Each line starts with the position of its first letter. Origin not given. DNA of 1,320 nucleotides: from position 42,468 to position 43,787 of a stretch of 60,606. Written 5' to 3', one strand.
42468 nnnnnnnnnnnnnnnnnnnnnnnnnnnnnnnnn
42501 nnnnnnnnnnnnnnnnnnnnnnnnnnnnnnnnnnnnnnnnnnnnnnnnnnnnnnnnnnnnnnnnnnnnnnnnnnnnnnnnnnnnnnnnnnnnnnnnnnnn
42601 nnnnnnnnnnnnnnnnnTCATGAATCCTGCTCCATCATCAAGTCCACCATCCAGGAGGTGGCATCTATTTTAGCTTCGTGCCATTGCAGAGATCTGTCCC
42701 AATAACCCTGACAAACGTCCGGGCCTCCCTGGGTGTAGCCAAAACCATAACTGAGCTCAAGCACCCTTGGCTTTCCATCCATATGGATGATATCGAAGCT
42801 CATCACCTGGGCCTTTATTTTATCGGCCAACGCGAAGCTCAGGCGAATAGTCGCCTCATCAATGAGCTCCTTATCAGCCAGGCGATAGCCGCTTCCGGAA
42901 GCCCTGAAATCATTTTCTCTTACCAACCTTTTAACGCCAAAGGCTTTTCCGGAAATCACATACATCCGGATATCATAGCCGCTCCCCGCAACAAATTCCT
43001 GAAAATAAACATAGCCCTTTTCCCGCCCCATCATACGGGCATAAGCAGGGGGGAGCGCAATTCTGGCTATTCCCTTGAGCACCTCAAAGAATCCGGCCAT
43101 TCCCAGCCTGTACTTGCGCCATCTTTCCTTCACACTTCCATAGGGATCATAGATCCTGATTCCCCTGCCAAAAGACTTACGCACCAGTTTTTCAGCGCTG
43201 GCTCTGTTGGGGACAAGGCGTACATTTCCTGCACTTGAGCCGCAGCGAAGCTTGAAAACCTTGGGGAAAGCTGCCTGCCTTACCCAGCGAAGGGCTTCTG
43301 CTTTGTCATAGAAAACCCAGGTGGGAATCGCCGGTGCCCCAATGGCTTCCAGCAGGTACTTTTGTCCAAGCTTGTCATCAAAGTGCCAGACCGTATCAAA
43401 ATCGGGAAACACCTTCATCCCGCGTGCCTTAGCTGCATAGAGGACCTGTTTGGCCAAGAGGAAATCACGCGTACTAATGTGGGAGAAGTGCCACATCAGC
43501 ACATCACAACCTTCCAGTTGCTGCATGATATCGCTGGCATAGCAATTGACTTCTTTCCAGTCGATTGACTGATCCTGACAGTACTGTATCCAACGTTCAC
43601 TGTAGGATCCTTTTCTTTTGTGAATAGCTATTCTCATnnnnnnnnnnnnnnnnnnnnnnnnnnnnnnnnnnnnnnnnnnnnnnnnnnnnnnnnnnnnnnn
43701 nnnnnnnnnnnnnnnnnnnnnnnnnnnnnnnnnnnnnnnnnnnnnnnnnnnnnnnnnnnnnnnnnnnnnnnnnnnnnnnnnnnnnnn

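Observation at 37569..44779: Duplicated 'deacetylase-like + ATP-grasp' tailoring module inside a polysaccharide locus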

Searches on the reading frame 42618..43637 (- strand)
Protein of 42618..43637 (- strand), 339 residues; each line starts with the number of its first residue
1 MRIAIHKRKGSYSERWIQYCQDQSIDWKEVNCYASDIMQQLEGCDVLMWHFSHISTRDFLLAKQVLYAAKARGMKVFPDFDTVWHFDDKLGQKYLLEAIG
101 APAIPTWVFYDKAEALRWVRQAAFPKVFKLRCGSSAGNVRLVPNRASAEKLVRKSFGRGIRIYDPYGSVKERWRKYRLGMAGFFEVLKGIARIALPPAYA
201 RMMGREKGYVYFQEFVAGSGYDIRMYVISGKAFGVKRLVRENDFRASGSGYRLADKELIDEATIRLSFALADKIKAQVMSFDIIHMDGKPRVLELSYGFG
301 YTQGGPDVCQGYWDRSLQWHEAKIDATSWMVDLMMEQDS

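Call 3: search_protein_families(library=pfam, proteins=[window:42618-43637:-], max_evalue=0.01)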
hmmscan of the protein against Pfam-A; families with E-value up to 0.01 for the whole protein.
window:42618-43637:- (339 aa): 1 family
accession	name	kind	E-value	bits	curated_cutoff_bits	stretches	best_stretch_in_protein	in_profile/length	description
PF08443.16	RimK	-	2.2e-05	24.6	21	1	210-296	76-164/188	RimK-like ATP-grasp domain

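Call 6: search_protein_families(library=ncbifam, proteins=[window:42618-43637:-], max_evalue=0.01)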
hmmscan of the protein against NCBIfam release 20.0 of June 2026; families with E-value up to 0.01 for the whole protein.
window:42618-43637:- (339 aa): 8 families
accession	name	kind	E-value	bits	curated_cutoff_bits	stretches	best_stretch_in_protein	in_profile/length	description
TIGR02144.1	LysX_arch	equivalog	3.7e-12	45.9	275.6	2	28-153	32-152/281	lysine biosynthesis protein LysX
TIGR00768.1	rimK_fam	subfamily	8.7e-12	45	143.4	2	203-294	157-250/276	RimK family alpha-L-glutamate ligase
NF040720.1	MptN_Meth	equivalog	4.5e-07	29.2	350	1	202-294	169-264/291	tetrahydromethanopterin:alpha-L-glutamate ligase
TIGR04443.1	F420_CofF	equivalog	1.1e-05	24.7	300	1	209-298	171-257/283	coenzyme gamma-F420-2:alpha-L-glutamate ligase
NF004680.0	PRK06019.1-6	equivalog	4.5e-05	22.3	327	1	37-162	72-191/405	5-(carboxyamino)imidazole ribonucleotide synthase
TIGR01161.1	purK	equivalog_domain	0.00035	20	318.4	1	36-137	53-148/362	5-(carboxyamino)imidazole ribonucleotide synthase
NF004679.0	PRK06019.1-5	equivalog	0.0015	17.4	326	1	36-132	55-144/376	5-(carboxyamino)imidazole ribonucleotide synthase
TIGR04356.1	grasp_GAK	hypoth_equivalog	0.0066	15.6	300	0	64-129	75-139/287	GAK system ATP-grasp enzyme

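Call 46: find_related_loci(query=A2, collection=metagenome_contigs, flank=10000)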
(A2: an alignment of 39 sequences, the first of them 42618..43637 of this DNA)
Query A2 (339 aa) in metagenome_contigs; peptide patterns used: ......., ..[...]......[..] (x = any residue, [..] = any of these).
600 stretches matched a pattern (row limit reached: there are more); 538 encode a relative of the query (tblastn E <= 1e-3); the best 80 are kept; 80 distinct loci.
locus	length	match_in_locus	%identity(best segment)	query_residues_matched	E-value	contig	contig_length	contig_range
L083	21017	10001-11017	99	1-339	0e+0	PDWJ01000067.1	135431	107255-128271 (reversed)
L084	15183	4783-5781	56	1-335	6e-131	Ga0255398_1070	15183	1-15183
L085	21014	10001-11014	54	1-339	6e-129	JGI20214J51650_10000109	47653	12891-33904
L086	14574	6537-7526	55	1-332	3e-129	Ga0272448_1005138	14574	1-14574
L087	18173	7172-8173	54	1-336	9e-129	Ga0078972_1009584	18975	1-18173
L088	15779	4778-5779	53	1-336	3e-128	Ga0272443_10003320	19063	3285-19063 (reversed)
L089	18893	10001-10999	54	1-335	7e-127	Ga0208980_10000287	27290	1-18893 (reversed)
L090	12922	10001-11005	53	1-337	3e-126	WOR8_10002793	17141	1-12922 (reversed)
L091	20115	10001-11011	53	1-339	5e-124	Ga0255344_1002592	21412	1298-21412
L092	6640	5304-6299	53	3-336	2e-123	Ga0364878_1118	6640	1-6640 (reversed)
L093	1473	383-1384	52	1-335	3e-133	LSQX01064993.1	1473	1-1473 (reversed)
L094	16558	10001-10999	53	1-335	1e-122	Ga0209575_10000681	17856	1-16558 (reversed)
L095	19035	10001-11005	53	1-337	7e-123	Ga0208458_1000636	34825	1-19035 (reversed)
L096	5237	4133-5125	53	3-335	1e-122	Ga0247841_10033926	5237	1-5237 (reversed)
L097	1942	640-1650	51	1-339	2e-130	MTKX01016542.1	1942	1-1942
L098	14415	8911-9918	53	1-338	2e-121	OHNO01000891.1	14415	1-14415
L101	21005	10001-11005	52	1-337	9e-121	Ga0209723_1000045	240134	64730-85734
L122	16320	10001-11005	49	1-337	2e-117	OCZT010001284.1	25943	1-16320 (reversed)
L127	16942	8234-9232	50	1-335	1e-115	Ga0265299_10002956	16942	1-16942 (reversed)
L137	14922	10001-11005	49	1-337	6e-113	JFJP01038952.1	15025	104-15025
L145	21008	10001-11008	48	1-336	1e-110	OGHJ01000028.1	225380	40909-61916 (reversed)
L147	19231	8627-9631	47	1-337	2e-110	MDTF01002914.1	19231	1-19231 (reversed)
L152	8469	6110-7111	48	1-335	3e-109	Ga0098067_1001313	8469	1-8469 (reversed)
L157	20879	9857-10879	45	1-335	3e-108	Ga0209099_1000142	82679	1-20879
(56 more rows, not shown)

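Call 57: search_protein_families(library=pfam, proteins=[L122:4483-5637:+, L089:1993-2979:+, L087:15283-15948:+, L147:408-1691:+], max_evalue=0.001)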
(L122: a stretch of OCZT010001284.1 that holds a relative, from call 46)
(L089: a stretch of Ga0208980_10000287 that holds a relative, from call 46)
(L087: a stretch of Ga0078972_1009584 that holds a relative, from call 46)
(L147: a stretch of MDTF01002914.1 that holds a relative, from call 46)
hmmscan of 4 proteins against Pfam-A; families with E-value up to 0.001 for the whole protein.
L122:4483-5637:+ (384 aa): 1 family
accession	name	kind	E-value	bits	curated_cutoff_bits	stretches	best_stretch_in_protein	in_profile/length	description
PF13439.12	Glyco_transf_4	-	3.4e-09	37.4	28.5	1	36-222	8-169/170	Glycosyltransferase Family 4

L089:1993-2979:+ (328 aa): 9 families
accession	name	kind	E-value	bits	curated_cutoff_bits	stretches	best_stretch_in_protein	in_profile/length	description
PF16363.11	GDP_Man_Dehyd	-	4.3e-72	243.8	27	1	9-310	1-332/332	GDP-mannose 4,6 dehydratase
PF01370.27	Epimerase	-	5.4e-56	190.1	20.9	1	8-243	1-240/240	NAD dependent epimerase/dehydratase family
PF01073.25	3Beta_HSD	-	6.6e-20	71.7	22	1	9-161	1-157/280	3-beta hydroxysteroid dehydrogenase/isomerase family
PF02719.21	Polysacc_synt_2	-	1.5e-18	67.4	20.2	1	8-127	1-129/293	Polysaccharide biosynthesis protein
PF07993.18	NAD_binding_4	-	4.1e-13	49.5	20.1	1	10-182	1-209/258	Male sterility protein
PF13460.12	NAD_binding_10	-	3.4e-11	43.8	27.2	1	12-132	1-104/184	NAD(P)H-binding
PF04321.23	RmlD_sub_bind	-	1.1e-06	28.4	27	1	7-158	2-133/287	RmlD substrate binding domain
PF00106.31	adh_short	-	6.2e-06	26.3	26.6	0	7-76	2-71/195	short chain dehydrogenase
PF05368.20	NmrA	-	2.4e-05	24.5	27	1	6-84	3-78/298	NmrA-like family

L087:15283-15948:+ (221 aa): 5 families
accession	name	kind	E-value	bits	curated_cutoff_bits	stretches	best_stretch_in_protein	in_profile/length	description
PF00132.30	Hexapep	-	1.2e-14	53.8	27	3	98-124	9-35/36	Bacterial transferase hexapeptide (six repeats)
PF17836.7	PglD_N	-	2.1e-09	38.3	23.4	1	6-87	2-77/78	PglD N-terminal domain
PF25087.1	GMPPB_C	-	1.6e-05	25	39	1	105-161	7-60/110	GMPPB C-terminal domain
PF14602.12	Hexapep_2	-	2.7e-05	24.2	27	0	163-196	2-33/34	Hexapeptide repeat of succinyl-transferase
PF25084.1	LbH_EIF2B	-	0.00017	22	54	1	102-198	9-102/105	EIF2B subunit epsilon LbH domain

L147:408-1691:+ (427 aa): 4 families
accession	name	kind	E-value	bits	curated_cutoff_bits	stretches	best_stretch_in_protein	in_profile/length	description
PF03721.20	UDPG_MGDP_dh_N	-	7.6e-32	110.8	27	1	5-184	2-179/187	UDP-glucose/GDP-mannose dehydrogenase family, NAD binding domain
PF00984.24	UDPG_MGDP_dh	-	4.7e-25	88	25.4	1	208-296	2-93/94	UDP-glucose/GDP-mannose dehydrogenase family, central domain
PF03720.21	UDPG_MGDP_dh_C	-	7.5e-25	87.7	30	1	323-419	1-102/103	UDP-glucose/GDP-mannose dehydrogenase family, UDP binding domain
PF03446.21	NAD_binding_2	-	0.00093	19.7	21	0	5-69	1-43/161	NAD binding domain of 6-phosphogluconate dehydrogenase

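Call 65: search_protein_families(library=ncbifam, proteins=[L085:17367-18275:+, L101:16660-17637:+, L083:16069-17127:+], max_evalue=0.001)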
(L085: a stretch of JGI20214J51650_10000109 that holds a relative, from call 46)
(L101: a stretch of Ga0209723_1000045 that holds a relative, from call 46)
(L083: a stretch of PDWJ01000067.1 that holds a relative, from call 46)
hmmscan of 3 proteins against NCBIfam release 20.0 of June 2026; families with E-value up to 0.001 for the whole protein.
L085:17367-18275:+ (302 aa): 11 families
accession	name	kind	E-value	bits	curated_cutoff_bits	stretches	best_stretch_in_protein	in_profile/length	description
TIGR03006.1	pepcterm_polyde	equivalog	8.3e-71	238.3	276.2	1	8-283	2-271/272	XrtA system polysaccharide deacetylase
TIGR02764.1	spore_ybaN_pdaB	equivalog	6.1e-19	68.6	237.4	1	37-142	19-121/191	polysaccharide deacetylase family sporulation protein PdaB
NF045821.1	PgAcgDacpgdA1_Bac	equivalog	3.9e-16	58.8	400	1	40-133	104-198/282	peptidoglycan-N-acetylglucosamine deacetylase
TIGR04243.1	nodulat_NodB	equivalog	3.4e-11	43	240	1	41-128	19-107/197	chitooligosaccharide deacetylase NodB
TIGR02884.1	spore_pdaA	equivalog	5.1e-11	42.7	298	1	40-124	53-138/224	delta-lactam-biosynthetic de-N-acetylase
NF045822.1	PgAcgDacpgdA2_Bac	equivalog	4.1e-10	39.4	400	1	40-142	85-187/274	peptidoglycan-N-acetylglucosamine deacetylase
TIGR02873.1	spore_ylxY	hypoth_equivalog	4.4e-10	39.2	391.5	1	38-127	99-188/268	probable sporulation protein, polysaccharide deacetylase family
NF045820.1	PgAcgDacpgdA_Strep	equivalog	2.2e-09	36.6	800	1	40-135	284-379/463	peptidoglycan-N-acetylglucosamine deacetylase PgdA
TIGR03212.1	uraD_N-term-dom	equivalog_domain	1.2e-05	24.5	424.6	1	42-147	82-183/297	allantoinase PuuE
NF053788.1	GlcNAc_PG_deac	equivalog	0.00025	20.5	280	0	89-147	99-153/241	N-acetylglucosaminyl phosphatidylglycerol deacetylase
NF011923.2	PRK15394.1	equivalog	0.00071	18.9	382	0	53-146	77-171/294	4-deoxy-4-formamido-L-arabinose-phosphoundecaprenol deformylase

L101:16660-17637:+ (325 aa): 9 families
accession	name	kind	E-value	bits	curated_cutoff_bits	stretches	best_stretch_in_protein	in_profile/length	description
TIGR03006.1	pepcterm_polyde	equivalog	2.4e-56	190.8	276.2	1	33-235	27-229/272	XrtA system polysaccharide deacetylase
TIGR02764.1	spore_ybaN_pdaB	equivalog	6.7e-17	61.9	237.4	1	41-126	20-105/191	polysaccharide deacetylase family sporulation protein PdaB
NF045821.1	PgAcgDacpgdA1_Bac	equivalog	3.9e-15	55.5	400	1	44-125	105-186/282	peptidoglycan-N-acetylglucosamine deacetylase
TIGR04243.1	nodulat_NodB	equivalog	2.3e-12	46.8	240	1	44-125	19-101/197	chitooligosaccharide deacetylase NodB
TIGR02884.1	spore_pdaA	equivalog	8.3e-10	38.7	298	1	40-122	50-132/224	delta-lactam-biosynthetic de-N-acetylase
TIGR02873.1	spore_ylxY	hypoth_equivalog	3.8e-09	36.2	391.5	1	42-126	100-184/268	probable sporulation protein, polysaccharide deacetylase family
NF045822.1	PgAcgDacpgdA2_Bac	equivalog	4.9e-09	35.9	400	1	44-147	86-189/274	peptidoglycan-N-acetylglucosamine deacetylase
NF045820.1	PgAcgDacpgdA_Strep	equivalog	2.2e-06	26.8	800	1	50-125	291-366/463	peptidoglycan-N-acetylglucosamine deacetylase PgdA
TIGR03212.1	uraD_N-term-dom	equivalog_domain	4.5e-05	22.6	424.6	1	42-118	79-155/297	allantoinase PuuE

L083:16069-17127:+ (352 aa): 6 families
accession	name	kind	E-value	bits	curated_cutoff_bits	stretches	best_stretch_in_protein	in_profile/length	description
NF009402.0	PRK12767.1-1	equivalog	1.8e-19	69.7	218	1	1-309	3-295/329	carbamoyl phosphate synthase-like protein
NF009406.0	PRK12767.1-5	equivalog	3.6e-08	32.8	271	1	1-200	3-195/327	carbamoyl phosphate synthase-like protein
NF009405.0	PRK12767.1-4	equivalog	7.9e-05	21.8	390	1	1-196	1-187/320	carbamoyl phosphate synthase-like protein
NF009554.0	PRK12999.1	equivalog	0.00029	18.8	965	1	125-177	131-183/1147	pyruvate carboxylase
NF006367.0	PRK08591.1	subfamily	0.00073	18.4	597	1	145-177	147-179/451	acetyl-CoA carboxylase biotin carboxylase subunit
NF006286.0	PRK08462.1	equivalog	0.00087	18.3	740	0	144-180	148-184/445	acetyl-CoA carboxylase biotin carboxylase subunit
